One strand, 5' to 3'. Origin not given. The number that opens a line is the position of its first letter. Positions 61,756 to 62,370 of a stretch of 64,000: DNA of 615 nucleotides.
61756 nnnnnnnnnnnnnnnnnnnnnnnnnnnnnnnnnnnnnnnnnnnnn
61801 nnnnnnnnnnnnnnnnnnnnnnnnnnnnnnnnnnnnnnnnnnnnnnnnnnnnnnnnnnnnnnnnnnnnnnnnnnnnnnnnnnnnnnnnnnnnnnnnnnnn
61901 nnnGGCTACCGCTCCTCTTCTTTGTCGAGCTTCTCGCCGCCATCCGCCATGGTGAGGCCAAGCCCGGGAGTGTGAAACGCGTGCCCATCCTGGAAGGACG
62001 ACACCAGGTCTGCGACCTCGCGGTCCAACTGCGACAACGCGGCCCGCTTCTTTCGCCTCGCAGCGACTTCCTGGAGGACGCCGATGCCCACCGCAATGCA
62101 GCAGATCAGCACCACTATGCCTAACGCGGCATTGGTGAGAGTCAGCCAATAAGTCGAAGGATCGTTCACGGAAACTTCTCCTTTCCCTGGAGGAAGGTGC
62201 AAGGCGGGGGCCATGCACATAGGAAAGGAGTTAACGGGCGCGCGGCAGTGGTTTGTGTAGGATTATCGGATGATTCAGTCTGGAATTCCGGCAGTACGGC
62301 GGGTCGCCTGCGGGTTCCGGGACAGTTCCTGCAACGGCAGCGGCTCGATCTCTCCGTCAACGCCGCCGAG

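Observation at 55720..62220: Seven-gene Qrc/ACIII-like redox operon bracketed by two atypical GcvH-fold proteins (best candidate for an undescribed system)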

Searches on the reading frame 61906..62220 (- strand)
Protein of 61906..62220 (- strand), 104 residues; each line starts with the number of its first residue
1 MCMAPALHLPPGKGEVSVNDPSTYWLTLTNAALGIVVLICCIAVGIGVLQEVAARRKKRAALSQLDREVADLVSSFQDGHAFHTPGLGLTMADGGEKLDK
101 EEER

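Call 3: search_protein_families(library=pfam, max_evalue=0.01, proteins=[window:61906-62220:-])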
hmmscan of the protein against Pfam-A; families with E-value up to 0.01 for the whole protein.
window:61906-62220:- (104 aa): 0 families

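Call 5: search_protein_families(library=ncbifam, max_evalue=0.01, proteins=[window:61906-62220:-])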
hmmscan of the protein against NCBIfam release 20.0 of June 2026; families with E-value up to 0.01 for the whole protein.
window:61906-62220:- (104 aa): 0 families
